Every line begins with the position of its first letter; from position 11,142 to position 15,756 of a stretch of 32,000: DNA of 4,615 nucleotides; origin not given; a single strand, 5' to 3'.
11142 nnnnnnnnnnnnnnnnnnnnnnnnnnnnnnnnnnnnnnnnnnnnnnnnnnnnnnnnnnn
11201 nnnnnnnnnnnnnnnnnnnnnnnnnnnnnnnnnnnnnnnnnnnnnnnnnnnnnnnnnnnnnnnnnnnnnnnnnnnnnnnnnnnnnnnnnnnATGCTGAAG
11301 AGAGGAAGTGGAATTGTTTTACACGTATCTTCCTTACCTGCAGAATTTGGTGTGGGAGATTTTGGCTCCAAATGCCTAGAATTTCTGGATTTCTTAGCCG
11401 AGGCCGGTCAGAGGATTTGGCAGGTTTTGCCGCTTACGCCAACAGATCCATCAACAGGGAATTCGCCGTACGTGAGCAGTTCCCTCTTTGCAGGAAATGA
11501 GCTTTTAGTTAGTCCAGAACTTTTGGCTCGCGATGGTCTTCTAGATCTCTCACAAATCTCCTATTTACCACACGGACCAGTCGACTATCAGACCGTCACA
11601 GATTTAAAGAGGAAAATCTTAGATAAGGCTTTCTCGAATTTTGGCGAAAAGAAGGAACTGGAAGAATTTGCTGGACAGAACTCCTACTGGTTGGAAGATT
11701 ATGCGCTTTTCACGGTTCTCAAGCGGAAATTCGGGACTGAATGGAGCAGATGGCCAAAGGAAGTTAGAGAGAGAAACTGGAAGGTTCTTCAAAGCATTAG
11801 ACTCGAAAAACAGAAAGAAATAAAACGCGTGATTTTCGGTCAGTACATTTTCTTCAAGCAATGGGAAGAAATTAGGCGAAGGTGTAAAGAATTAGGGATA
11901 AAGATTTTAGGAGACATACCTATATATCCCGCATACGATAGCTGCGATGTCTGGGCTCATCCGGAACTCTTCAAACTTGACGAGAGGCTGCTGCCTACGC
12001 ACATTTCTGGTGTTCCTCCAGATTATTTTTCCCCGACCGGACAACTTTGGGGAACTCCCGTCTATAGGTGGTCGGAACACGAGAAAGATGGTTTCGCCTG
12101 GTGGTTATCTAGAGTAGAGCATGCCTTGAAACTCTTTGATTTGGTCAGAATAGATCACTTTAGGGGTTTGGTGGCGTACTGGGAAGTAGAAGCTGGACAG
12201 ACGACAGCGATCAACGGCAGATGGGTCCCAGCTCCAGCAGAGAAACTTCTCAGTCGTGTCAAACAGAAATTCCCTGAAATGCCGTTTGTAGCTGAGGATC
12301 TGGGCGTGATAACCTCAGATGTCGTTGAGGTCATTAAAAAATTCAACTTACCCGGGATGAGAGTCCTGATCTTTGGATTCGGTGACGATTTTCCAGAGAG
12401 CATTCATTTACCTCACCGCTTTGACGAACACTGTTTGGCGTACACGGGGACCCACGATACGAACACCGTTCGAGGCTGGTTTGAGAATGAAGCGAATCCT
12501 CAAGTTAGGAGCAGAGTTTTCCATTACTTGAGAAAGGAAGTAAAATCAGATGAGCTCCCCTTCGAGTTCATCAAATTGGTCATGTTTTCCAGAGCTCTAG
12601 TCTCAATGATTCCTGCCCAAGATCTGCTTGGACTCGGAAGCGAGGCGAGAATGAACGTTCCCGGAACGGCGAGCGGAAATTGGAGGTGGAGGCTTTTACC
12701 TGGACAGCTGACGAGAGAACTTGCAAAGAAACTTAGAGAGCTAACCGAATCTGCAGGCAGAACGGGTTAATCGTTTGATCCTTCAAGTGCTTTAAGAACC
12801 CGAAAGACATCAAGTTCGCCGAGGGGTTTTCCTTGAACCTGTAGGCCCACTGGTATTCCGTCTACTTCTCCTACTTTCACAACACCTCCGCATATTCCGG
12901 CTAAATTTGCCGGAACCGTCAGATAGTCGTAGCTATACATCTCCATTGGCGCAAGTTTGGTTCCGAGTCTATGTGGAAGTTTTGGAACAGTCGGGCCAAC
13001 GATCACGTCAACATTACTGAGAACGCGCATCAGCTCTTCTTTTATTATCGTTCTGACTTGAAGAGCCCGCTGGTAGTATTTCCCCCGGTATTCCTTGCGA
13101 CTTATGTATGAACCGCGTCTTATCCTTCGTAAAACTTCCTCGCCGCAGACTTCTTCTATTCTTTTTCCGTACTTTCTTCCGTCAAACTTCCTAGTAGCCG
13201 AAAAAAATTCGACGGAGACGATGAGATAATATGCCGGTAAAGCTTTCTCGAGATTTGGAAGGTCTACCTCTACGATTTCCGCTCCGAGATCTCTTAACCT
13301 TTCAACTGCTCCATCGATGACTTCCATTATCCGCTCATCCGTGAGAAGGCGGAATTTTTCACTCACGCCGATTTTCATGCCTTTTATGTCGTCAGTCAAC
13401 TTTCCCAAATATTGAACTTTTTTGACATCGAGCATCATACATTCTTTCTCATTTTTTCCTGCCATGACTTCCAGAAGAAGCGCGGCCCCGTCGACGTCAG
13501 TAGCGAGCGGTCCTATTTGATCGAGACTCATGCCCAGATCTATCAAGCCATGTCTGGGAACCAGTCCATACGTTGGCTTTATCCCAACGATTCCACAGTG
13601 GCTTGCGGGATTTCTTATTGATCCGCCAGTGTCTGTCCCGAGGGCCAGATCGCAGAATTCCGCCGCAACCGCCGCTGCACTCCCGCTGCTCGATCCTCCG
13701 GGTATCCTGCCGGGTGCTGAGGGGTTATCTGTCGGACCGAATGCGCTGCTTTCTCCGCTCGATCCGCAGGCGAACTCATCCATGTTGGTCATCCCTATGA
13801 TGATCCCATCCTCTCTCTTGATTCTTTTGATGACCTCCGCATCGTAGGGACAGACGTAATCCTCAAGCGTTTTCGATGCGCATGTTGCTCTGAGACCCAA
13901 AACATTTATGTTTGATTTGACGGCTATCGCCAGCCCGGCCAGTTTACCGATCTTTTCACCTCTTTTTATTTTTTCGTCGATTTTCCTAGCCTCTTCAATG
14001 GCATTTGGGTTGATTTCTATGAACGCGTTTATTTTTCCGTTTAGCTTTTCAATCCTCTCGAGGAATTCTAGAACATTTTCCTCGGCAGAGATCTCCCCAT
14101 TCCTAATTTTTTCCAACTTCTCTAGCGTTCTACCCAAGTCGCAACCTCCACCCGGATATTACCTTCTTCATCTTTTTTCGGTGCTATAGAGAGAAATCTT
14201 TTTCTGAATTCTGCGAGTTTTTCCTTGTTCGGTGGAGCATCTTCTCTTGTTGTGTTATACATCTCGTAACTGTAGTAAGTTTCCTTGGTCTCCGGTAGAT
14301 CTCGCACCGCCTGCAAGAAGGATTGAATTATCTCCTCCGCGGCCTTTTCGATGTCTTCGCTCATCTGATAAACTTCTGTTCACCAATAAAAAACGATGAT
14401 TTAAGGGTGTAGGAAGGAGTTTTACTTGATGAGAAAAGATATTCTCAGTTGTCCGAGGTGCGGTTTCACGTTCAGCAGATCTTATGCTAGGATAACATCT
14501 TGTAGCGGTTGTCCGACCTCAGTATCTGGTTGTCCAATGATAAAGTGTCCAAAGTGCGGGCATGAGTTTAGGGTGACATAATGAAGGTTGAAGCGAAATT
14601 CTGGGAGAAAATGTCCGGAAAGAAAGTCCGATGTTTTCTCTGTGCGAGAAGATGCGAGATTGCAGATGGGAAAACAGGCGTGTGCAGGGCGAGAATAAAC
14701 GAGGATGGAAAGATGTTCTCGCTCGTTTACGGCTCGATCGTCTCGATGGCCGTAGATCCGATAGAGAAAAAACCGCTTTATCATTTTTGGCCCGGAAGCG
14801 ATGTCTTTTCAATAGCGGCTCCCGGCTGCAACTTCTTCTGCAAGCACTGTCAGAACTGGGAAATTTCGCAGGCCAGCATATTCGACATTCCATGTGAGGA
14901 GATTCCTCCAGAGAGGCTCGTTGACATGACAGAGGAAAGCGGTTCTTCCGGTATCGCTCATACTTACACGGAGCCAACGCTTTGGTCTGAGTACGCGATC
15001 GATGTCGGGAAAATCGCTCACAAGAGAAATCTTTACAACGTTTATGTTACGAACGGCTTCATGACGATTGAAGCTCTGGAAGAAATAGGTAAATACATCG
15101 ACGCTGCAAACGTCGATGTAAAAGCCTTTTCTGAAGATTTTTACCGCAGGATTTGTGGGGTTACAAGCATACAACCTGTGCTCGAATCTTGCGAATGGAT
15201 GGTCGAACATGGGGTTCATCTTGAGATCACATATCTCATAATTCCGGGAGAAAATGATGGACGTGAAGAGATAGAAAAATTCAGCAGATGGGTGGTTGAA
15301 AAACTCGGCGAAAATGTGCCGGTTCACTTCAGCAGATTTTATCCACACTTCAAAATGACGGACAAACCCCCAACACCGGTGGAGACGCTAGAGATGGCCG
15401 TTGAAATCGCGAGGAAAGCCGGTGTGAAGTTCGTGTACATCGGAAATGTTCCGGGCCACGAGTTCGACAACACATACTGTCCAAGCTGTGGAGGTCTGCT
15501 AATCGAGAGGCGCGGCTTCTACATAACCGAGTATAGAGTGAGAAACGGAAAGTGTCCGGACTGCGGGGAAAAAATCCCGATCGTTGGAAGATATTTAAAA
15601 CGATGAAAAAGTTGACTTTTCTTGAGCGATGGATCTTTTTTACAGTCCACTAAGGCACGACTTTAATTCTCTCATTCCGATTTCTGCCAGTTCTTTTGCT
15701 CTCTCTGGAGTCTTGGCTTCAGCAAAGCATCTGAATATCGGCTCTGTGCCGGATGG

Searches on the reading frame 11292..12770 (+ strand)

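Call 8: search_protein_families(library=pfam, proteins=[window:11292-12770:+], max_evalue=0.001)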
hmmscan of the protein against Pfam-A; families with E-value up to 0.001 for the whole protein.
window:11292-12770:+ (492 aa): 1 family
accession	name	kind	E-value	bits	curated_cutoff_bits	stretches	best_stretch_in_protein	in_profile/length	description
PF02446.23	Glyco_hydro_77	-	4.3e-164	547.2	25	1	10-473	1-464/465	4-alpha-glucanotransferase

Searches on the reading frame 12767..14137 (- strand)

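Call 8: search_protein_families(library=pfam, proteins=[window:12767-14137:-], max_evalue=0.001)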
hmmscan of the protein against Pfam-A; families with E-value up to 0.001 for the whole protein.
window:12767-14137:- (456 aa): 1 family
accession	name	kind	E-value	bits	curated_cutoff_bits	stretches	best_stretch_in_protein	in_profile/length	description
PF01425.27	Amidase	-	3.7e-129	432.1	27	1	20-441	1-441/445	Amidase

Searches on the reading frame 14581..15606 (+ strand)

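Call 8: search_protein_families(library=pfam, proteins=[window:14581-15606:+], max_evalue=0.001)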
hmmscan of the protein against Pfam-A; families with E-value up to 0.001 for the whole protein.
window:14581-15606:+ (341 aa): 1 family
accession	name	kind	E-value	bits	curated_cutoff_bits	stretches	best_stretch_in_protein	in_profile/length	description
PF04055.27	Radical_SAM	-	1.1e-25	91.2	29.5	1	80-233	4-164/166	Radical SAM superfamily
